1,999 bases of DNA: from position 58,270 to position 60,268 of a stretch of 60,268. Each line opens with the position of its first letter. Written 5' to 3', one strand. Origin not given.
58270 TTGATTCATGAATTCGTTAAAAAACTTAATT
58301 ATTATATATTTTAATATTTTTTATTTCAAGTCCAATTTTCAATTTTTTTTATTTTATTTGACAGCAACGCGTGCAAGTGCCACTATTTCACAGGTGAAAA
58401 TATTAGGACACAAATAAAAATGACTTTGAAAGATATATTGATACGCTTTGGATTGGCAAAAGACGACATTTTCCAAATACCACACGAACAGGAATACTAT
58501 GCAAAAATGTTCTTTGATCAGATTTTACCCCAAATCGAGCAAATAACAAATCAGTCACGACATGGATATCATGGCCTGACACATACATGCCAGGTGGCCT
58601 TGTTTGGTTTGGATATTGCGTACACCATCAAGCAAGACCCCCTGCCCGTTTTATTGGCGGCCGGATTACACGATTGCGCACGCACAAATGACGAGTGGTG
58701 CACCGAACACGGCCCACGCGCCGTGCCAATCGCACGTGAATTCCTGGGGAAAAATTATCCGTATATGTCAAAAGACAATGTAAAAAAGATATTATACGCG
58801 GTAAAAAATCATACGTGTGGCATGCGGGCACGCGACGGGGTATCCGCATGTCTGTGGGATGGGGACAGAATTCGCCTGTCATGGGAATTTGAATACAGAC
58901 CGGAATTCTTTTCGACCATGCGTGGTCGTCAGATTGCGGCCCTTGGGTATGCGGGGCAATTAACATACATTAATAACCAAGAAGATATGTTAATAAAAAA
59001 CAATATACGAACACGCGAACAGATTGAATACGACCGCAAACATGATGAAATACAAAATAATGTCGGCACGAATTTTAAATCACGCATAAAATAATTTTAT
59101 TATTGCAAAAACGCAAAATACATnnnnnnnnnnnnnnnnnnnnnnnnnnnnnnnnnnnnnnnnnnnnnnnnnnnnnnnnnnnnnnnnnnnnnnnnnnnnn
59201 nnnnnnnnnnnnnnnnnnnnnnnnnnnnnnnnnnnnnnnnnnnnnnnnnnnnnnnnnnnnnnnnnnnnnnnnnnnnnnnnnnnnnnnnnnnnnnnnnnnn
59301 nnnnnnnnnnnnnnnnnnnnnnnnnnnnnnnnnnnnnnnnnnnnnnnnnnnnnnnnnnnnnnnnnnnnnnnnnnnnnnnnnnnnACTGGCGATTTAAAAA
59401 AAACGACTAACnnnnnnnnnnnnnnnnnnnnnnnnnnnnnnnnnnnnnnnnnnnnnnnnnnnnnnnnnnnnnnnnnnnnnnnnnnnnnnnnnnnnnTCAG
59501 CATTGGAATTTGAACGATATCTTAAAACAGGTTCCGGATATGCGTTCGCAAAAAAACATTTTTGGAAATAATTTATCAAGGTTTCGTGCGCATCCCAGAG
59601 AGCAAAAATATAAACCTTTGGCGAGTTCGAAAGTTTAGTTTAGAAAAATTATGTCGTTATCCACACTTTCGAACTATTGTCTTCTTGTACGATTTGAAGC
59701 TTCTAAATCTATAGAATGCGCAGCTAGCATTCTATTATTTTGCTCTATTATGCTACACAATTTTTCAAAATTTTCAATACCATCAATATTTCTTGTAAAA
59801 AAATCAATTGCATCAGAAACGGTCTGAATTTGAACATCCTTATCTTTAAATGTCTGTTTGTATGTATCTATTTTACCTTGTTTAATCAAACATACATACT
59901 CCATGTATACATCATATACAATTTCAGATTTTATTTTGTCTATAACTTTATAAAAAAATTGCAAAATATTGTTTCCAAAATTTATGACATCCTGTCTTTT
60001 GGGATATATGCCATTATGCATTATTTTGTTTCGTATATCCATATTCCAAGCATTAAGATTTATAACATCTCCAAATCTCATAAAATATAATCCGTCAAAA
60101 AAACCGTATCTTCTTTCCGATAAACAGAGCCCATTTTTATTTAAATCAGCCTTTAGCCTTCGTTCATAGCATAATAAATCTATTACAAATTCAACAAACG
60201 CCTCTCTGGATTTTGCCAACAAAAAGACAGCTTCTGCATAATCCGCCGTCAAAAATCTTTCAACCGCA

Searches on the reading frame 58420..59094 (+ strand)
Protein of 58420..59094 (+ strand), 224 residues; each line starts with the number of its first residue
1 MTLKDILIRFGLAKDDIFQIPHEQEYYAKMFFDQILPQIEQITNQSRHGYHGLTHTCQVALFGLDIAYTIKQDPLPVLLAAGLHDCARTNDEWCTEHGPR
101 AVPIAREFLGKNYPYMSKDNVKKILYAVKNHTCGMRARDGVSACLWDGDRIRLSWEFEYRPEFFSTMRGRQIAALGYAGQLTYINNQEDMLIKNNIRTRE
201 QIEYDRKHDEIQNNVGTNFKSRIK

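Call 9: search_protein_families(library=pfam, proteins=[window:58420-59094:+], max_evalue=0.001)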
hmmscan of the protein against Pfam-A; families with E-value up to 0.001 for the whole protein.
window:58420-59094:+ (224 aa): 1 family
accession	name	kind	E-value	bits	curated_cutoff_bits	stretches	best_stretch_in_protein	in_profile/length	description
PF01966.28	HD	-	6.1e-05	23.7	22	1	53-136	2-90/116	HD domain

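Call 76: find_encoding_contigs(protein=window:58420-59094:+, flank=10000, max_places=3)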
Protein window:58420-59094:+ (224 aa): no gene with exactly this product is on record in the collection.

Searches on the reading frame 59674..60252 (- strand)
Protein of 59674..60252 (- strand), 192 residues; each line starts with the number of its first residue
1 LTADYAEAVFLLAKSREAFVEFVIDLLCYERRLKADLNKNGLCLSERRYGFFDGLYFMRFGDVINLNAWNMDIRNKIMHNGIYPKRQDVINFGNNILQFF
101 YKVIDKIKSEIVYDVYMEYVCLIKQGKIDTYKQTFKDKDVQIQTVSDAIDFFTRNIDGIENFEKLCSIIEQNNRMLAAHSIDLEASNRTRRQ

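Call 40: search_protein_families(library=pfam, proteins=[window:59674-60252:-], max_evalue=10)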
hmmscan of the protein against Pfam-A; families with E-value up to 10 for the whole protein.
window:59674-60252:- (192 aa): 2 families
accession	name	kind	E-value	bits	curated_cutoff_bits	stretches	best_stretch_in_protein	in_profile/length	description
PF18254.6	HMw1_D2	-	0.048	14.9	26.2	1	80-130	27-76/88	HMW1 domain 2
PF21657.2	L544_helical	-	0.24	11.9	27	2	98-164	20-87/144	Nucleotidyl transferase L544, helical domain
